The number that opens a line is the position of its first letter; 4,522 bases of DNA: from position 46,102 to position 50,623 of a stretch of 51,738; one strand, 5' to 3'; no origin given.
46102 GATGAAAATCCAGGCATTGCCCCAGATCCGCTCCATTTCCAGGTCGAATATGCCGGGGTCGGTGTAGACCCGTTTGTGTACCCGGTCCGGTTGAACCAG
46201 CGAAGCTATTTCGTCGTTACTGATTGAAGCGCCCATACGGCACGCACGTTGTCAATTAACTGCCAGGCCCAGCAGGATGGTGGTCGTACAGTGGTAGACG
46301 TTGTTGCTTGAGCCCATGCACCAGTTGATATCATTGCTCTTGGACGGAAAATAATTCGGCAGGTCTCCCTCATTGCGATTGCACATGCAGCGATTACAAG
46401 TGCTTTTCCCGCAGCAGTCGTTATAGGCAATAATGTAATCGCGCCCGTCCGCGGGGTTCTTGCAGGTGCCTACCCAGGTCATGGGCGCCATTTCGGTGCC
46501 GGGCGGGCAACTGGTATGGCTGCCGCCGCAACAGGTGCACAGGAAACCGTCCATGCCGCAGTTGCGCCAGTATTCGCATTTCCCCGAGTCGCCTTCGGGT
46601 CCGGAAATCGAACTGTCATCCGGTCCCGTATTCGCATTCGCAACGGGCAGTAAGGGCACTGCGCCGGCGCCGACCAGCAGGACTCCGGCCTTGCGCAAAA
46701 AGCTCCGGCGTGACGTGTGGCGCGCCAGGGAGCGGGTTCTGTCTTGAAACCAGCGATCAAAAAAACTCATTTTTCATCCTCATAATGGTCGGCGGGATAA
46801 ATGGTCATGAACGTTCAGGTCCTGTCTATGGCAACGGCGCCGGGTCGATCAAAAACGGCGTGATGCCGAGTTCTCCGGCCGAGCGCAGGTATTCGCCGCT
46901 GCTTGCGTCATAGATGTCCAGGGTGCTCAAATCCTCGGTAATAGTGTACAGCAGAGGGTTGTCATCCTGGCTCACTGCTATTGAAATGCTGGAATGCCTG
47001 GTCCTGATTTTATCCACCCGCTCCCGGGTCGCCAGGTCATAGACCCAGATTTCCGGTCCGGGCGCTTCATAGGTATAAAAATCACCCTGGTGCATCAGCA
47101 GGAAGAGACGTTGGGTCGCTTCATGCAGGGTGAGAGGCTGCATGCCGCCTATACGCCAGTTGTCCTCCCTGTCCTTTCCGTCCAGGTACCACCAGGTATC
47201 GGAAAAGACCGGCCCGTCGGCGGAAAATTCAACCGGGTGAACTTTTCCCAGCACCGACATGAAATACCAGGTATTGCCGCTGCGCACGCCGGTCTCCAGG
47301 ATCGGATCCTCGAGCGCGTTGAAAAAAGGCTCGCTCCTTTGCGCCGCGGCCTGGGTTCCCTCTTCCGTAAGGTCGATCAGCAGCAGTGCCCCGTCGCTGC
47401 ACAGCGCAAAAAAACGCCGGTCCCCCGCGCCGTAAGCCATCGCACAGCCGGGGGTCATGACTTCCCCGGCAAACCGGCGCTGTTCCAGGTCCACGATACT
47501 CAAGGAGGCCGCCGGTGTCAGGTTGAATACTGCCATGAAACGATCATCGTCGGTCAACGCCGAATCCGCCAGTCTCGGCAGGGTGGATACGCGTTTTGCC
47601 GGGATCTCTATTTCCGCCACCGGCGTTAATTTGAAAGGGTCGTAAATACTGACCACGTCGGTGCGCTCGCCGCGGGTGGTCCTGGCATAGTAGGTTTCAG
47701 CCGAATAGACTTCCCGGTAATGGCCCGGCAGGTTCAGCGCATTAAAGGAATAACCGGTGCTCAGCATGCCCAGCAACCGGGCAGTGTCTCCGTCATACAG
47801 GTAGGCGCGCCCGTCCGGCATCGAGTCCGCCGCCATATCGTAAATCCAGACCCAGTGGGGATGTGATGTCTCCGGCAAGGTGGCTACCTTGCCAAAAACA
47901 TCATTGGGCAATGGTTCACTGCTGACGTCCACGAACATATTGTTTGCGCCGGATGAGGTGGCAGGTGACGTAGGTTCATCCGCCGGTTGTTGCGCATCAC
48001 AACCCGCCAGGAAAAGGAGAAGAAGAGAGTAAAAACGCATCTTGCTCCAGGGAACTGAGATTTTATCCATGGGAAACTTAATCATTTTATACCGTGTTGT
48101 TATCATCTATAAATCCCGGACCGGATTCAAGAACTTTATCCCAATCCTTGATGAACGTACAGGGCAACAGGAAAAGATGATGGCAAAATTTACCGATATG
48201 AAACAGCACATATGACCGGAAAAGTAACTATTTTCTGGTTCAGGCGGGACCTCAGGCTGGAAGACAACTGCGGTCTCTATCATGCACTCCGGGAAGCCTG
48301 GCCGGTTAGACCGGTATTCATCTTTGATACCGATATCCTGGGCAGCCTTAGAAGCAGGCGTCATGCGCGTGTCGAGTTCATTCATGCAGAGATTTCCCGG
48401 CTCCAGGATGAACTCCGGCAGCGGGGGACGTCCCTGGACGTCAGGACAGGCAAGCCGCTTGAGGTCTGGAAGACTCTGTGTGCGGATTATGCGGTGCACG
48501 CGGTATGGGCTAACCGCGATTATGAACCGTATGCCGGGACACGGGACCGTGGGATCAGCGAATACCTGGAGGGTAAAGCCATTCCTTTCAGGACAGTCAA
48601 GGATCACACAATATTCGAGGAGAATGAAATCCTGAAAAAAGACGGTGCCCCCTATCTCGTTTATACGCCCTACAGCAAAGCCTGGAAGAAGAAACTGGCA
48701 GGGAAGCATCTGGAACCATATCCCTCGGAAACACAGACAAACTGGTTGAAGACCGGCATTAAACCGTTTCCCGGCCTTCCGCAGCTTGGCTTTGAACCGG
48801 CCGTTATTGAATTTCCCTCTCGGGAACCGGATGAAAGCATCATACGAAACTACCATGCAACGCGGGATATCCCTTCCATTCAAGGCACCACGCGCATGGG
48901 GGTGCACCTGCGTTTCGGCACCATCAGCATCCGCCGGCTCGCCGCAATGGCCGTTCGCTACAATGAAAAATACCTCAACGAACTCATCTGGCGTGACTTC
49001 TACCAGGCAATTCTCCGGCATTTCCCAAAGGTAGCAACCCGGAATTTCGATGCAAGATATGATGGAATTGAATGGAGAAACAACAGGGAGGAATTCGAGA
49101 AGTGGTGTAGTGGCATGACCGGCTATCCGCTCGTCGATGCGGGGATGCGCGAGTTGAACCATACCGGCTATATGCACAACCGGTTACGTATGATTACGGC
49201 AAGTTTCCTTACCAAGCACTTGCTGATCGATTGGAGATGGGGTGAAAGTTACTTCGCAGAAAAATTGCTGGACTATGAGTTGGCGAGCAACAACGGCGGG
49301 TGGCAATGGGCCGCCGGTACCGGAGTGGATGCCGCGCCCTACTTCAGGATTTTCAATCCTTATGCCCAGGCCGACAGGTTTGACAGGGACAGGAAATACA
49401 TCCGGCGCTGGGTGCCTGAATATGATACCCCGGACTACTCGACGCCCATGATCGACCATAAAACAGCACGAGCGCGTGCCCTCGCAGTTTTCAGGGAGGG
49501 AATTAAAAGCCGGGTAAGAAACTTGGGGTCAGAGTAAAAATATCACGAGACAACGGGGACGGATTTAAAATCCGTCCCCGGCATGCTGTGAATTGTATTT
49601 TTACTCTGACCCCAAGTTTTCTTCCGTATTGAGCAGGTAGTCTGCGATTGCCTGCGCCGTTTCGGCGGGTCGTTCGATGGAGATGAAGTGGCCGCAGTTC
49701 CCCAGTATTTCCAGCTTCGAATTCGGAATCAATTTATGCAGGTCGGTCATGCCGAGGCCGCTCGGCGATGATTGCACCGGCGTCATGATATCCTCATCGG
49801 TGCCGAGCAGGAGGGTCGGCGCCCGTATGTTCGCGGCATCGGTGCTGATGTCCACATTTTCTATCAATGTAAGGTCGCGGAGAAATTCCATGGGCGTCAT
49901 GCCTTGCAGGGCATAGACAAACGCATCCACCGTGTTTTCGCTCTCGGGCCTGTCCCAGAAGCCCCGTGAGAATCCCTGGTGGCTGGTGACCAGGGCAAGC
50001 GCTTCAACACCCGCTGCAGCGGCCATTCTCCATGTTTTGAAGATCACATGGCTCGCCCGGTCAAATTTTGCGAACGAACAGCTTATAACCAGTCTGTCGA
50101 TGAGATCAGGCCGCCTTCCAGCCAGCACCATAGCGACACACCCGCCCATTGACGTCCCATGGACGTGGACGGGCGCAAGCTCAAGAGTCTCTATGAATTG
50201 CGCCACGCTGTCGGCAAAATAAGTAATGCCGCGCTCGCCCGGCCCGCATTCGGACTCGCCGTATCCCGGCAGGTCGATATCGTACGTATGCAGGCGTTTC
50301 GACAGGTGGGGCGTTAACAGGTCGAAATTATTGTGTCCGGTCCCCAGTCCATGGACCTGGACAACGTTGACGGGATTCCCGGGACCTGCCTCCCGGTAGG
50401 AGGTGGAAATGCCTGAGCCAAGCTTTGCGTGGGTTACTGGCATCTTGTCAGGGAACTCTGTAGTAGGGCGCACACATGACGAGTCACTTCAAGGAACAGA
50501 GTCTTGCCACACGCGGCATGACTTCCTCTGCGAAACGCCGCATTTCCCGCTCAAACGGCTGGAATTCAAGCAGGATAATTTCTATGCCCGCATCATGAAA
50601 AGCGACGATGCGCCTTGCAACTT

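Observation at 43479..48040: mauB-mauA-like TTQ amine dehydrogenase genes joined to a Rieske oxygenase and an OYE flavoprotein, with no mauE/mauD/mauG or cupredoxin gene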

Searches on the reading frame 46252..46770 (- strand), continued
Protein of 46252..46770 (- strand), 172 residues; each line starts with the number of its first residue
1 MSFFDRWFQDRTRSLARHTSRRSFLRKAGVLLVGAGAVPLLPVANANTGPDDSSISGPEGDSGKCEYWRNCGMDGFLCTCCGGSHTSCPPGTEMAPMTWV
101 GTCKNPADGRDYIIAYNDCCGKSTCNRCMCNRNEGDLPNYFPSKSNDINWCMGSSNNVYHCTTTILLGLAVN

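Call 71: find_related_loci(query=window:46252-46770:-, collection=metagenome_contigs, flank=8000)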
Query window:46252-46770:- (172 aa) in metagenome_contigs; peptide patterns used: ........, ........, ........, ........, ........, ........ (x = any residue, [..] = any of these).
207 stretches matched a pattern; 168 encode a relative of the query (tblastn E <= 1e-3); the best 80 are kept; 80 distinct loci.
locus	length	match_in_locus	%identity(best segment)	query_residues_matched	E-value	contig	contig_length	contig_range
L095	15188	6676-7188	93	1-171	2e-109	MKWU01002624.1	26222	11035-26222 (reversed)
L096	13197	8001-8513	89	1-171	1e-105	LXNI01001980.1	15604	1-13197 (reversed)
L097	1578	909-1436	65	1-171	2e-82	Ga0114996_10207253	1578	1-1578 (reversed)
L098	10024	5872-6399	65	1-171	2e-77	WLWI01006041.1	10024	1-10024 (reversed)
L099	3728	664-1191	64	1-171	5e-77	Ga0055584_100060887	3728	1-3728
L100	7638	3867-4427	58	1-172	2e-73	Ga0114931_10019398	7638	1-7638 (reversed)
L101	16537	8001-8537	60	1-172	2e-72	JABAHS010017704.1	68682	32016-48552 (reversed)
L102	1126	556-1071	66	1-172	1e-76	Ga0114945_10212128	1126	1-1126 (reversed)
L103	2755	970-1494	62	4-172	1e-71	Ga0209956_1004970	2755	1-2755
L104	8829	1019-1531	60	9-172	1e-70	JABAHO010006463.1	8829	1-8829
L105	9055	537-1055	61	4-172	2e-70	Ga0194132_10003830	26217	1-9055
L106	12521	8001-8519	61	4-172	2e-70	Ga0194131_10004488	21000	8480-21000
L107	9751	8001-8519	61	4-172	2e-70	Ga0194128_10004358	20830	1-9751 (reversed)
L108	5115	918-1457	59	1-172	2e-70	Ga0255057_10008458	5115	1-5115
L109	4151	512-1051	57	1-172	3e-70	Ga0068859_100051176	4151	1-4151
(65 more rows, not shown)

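Call 79: search_protein_families(library=pfam, proteins=[L098:24-794:+, L098:955-2370:+, L098:2765-4030:+, L098:4086-4574:+, L098:6428-7180:-, L098:7181-7648:-, L098:7645-8823:-, L098:8826-10016:-, L099:1209-1943:-, L099:1969-2484:-], max_evalue=0.001)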
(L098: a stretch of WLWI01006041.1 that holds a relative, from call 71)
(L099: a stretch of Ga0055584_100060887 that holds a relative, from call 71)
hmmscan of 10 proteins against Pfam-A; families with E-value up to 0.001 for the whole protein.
L098:24-794:+ (256 aa): 1 family
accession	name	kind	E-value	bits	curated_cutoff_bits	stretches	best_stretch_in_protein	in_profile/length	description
PF01996.21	F420_ligase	-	5.9e-71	238.9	25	1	14-233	4-218/218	F420-0:Gamma-glutamyl ligase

L098:955-2370:+ (471 aa): 1 family
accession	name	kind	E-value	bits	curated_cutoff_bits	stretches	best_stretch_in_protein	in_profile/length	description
PF00291.31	PALP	-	1.4e-37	130.1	35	1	92-431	3-295/295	Pyridoxal-phosphate dependent enzyme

L098:2765-4030:+ (421 aa): 1 family
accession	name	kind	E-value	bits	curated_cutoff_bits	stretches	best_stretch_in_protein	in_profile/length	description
PF01566.24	Nramp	-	1.7e-11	44.2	29.8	1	30-365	5-338/357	Natural resistance-associated macrophage protein-like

L098:4086-4574:+ (162 aa): 9 families
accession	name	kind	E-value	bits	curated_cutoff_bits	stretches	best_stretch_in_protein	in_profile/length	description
PF25212.1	HVO_A0114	-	2.2e-09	37.4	27.6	1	48-98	19-69/84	HVO_A0114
PF13412.12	HTH_24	-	8.6e-09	35.3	21.9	1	49-95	1-47/48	Winged helix-turn-helix DNA-binding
PF12802.13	MarR_2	-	6.3e-08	33.1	27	1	48-105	2-60/61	MarR family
PF01047.28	MarR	-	1.9e-07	31.3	24.6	1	50-106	2-58/59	MarR family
PF13463.12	HTH_27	-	2e-06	28.4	22.2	1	50-107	2-60/68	Winged helix DNA-binding domain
PF09339.16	HTH_IclR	-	4.3e-05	23.6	22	1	55-97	7-50/52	IclR helix-turn-helix domain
PF01978.25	TrmB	-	8.9e-05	22.7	25.6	1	48-100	5-57/68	Sugar-specific transcriptional regulator TrmB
PF01022.26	HTH_5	-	0.00023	21.4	22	1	52-96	3-46/47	Bacterial regulatory protein, arsR family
PF13551.12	HTH_29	-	0.00095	19.7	28.1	0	55-99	3-46/64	Winged helix-turn helix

L098:6428-7180:- (250 aa): 4 families
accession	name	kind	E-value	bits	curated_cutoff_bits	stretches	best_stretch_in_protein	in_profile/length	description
PF13561.12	adh_short_C2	-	5.7e-42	144.3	27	1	21-243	5-235/236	Enoyl-(Acyl carrier protein) reductase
PF00106.31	adh_short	-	3.2e-36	125.1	26.6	1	14-194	2-193/195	short chain dehydrogenase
PF08659.16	KR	-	9e-11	42.4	22.6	1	14-165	2-164/180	KR domain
PF01370.27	Epimerase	-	5.9e-06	26.3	20.9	1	15-147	1-124/240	NAD dependent epimerase/dehydratase family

L098:7181-7648:- (155 aa): 2 families
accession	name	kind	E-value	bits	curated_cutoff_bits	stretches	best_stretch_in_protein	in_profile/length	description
PF01796.24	OB_ChsH2_C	-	6.4e-12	45.7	27.1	1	59-121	1-65/65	ChsH2, C-terminal OB-fold domain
PF12172.15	zf-ChsH2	-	2.4e-08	34.1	23.2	1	25-58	4-37/37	ChsH2, rubredoxin-like zinc ribbon domain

L098:7645-8823:- (392 aa): 2 families
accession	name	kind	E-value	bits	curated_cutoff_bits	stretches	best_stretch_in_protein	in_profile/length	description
PF22691.2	Thiolase_C_1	-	7e-29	100.9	28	1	269-380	28-137/144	Thiolase C-terminal domain-like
PF00108.29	Thiolase_N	-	3.2e-07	30.4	26.4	1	28-190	20-195/260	Thiolase, N-terminal domain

L098:8826-10016:- (396 aa): 2 families
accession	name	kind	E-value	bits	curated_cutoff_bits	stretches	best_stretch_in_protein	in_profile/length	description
PF00501.34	AMP-binding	-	1.2e-40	139.9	29.9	1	13-237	156-383/384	AMP-binding enzyme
PF13193.12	AMP-binding_C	-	1.5e-13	51.9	24.5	1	288-366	1-76/76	AMP-binding enzyme C-terminal domain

L099:1209-1943:- (244 aa): 5 families
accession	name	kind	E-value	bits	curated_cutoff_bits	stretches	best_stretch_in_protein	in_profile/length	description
PF13561.12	adh_short_C2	-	6.7e-41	140.8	27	1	15-237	5-235/236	Enoyl-(Acyl carrier protein) reductase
PF00106.31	adh_short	-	3.3e-36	125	26.6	1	7-187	1-192/195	short chain dehydrogenase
PF08659.16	KR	-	4.6e-11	43.4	22.6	1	8-159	2-164/180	KR domain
PF01370.27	Epimerase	-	6e-07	29.6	20.9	1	9-141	1-124/240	NAD dependent epimerase/dehydratase family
PF13460.12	NAD_binding_10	-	3.7e-05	24.1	27.2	1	13-140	1-106/184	NAD(P)H-binding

L099:1969-2484:- (171 aa): 2 families
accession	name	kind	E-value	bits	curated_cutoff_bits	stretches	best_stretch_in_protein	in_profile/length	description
PF12172.15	zf-ChsH2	-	1e-08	35.2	23.2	1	46-77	6-37/37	ChsH2, rubredoxin-like zinc ribbon domain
PF01796.24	OB_ChsH2_C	-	1.1e-08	35.3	27.1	1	78-135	1-60/65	ChsH2, C-terminal OB-fold domain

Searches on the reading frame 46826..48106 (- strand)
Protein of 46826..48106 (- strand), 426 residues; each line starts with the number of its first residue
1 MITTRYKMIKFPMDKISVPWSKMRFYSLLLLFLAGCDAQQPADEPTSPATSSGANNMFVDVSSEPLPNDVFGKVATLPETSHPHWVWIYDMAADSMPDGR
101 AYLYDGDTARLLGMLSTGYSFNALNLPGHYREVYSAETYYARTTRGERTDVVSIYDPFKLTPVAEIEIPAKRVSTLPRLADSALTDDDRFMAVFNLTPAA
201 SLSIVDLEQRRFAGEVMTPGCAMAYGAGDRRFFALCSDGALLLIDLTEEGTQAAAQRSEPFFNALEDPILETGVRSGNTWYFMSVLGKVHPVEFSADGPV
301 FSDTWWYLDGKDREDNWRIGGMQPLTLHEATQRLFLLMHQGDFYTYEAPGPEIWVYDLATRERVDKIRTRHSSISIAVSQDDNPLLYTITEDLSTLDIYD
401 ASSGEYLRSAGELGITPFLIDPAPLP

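Call 3: search_protein_families(library=pfam, proteins=[window:46826-48106:-], max_evalue=0.01)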
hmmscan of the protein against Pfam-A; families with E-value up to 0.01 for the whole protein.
window:46826-48106:- (426 aa): 1 family
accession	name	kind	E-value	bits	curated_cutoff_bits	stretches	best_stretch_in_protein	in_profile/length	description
PF06433.17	Me-amine-dh_H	-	1e-48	166.5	21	1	100-420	18-339/343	Methylamine dehydrogenase heavy chain (MADH)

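Call 4: search_protein_families(library=ncbifam, proteins=[window:46826-48106:-], max_evalue=0.01)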
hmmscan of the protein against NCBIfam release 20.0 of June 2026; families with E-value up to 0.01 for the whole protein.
window:46826-48106:- (426 aa): 1 family
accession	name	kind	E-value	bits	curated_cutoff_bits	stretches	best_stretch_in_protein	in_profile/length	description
TIGR02658.1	TTQ_MADH_Hv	equivalog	5.5e-53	180.1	454.45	1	84-420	20-354/358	methylamine dehydrogenase (amicyanin) large subunit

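Call 8: search_solved_structures(query=window:46826-48106:-, show_alignments=2)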
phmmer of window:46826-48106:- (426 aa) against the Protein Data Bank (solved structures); distinct sequences matched with E-value up to 0.001: 15.
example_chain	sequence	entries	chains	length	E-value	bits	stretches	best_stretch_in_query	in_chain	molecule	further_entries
2hxc_A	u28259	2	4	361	4.1e-49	170.9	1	85-405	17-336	Aromatic amine dehydrogenase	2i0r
2h3x_A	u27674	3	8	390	5.2e-49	170.6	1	84-405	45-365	Aromatic Amine Dehydrogenase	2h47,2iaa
2hkm_A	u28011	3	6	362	5.5e-49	170.5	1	85-405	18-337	Aromatic amine dehydrogenase | Aromatic amine dehydrogenase, large subunit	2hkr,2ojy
2i0s_A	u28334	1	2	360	5.6e-49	170.5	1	85-405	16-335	Aromatic amine dehydrogenase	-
2agl_A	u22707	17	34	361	5.6e-49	170.5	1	85-405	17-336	Aromatic amine dehydrogenase | Aromatic amine dehydrogenase; chain A, B | AROMATIC AMINE DEHYDROGENASE ALPHA SUBUNIT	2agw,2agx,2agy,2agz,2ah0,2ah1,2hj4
2q7q_A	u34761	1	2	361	5.6e-49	170.5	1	85-405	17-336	Aralkylamine dehydrogenase heavy chain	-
1mg2_A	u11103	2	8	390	6.6e-47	163.7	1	97-423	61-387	Methylamine dehydrogenase, heavy chain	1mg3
2bbk_H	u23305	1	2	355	7.7e-47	163.4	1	100-423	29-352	METHYLAMINE DEHYDROGENASE (HEAVY SUBUNIT)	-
4y5r_D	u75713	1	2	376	8.8e-47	163.2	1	100-423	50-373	Methylamine dehydrogenase heavy chain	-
3pxw_D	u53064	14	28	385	9.5e-47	163.1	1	100-423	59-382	Methylamine dehydrogenase heavy chain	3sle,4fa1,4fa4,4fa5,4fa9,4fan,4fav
2gc4_A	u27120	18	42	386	9.6e-47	163.1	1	100-423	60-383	Methylamine dehydrogenase heavy chain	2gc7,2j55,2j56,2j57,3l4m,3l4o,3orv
3c75_H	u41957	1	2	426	1e-46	163.1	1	86-420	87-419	Methylamine dehydrogenase heavy chain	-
2mta_H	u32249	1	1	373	1.2e-46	162.8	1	100-423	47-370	METHYLAMINE DEHYDROGENASE (HEAVY SUBUNIT)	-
1mae_H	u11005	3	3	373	1.3e-22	83.6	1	102-419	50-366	METHYLAMINE DEHYDROGENASE (HEAVY SUBUNIT)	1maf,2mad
1mda_H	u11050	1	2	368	8.7e-09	38.1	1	120-405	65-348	METHYLAMINE DEHYDROGENASE (HEAVY SUBUNIT)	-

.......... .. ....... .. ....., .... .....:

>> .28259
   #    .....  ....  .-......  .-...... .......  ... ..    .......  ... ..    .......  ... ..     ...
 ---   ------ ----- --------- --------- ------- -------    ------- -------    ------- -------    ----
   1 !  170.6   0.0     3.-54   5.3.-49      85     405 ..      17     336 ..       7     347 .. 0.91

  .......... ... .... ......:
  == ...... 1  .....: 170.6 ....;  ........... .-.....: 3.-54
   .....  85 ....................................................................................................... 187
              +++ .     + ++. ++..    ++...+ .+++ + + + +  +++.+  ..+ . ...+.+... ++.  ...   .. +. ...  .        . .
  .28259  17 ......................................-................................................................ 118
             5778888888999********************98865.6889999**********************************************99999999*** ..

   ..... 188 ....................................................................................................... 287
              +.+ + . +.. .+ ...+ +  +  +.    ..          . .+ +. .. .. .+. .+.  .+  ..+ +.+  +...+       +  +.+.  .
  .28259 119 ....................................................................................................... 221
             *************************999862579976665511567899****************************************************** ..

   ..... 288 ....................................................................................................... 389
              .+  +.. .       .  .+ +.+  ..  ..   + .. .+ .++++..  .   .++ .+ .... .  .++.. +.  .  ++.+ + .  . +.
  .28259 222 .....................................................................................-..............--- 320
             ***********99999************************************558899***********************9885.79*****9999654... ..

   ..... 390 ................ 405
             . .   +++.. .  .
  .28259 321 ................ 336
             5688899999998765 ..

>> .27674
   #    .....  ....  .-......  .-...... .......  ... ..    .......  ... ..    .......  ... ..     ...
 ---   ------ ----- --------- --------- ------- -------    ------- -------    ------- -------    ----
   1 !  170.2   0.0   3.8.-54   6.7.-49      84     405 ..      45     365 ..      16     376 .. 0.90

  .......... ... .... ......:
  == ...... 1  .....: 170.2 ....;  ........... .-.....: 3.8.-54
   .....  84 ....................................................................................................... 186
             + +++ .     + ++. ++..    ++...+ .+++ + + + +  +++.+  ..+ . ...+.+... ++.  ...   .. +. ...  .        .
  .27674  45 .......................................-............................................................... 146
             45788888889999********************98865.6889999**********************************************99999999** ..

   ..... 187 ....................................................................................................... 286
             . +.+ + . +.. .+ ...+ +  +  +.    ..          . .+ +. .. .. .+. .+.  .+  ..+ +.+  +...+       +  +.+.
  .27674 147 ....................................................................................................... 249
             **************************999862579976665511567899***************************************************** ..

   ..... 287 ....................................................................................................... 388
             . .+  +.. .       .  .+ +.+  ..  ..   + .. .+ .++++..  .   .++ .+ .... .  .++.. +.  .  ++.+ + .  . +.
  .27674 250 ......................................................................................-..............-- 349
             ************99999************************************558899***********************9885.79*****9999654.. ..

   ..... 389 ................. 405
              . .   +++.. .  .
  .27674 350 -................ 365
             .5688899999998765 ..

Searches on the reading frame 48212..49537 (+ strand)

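Call 34: search_protein_families(library=pfam, proteins=[window:48212-49537:+], max_evalue=0.001)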
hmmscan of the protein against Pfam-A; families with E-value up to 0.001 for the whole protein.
window:48212-49537:+ (441 aa): 2 families
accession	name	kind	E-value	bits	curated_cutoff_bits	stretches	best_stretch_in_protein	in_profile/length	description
PF03441.19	FAD_binding_7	-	1.8e-74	250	27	1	255-404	2-153/203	FAD binding domain of DNA photolyase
PF00875.24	DNA_photolyase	-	4.1e-42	144.3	26.6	1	7-168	2-158/164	DNA photolyase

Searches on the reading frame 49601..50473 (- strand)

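Call 34: search_protein_families(library=pfam, proteins=[window:49601-50473:-], max_evalue=0.001)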
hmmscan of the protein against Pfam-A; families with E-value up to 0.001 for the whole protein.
window:49601-50473:- (290 aa): 4 families
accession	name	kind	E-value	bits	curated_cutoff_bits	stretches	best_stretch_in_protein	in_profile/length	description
PF00561.26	Abhydrolase_1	-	6.1e-25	88.7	25.8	1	37-269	3-245/245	alpha/beta hydrolase fold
PF12697.13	Abhydrolase_6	-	1.2e-15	59.2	26.3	1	40-275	4-217/217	Alpha/beta hydrolase family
PF12146.15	Hydrolase_4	-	4e-14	52.9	27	1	37-262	7-232/239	Serine aminopeptidase, S33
PF00975.26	Thioesterase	-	0.00055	20.7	26.4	0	40-119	6-85/226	Thioesterase domain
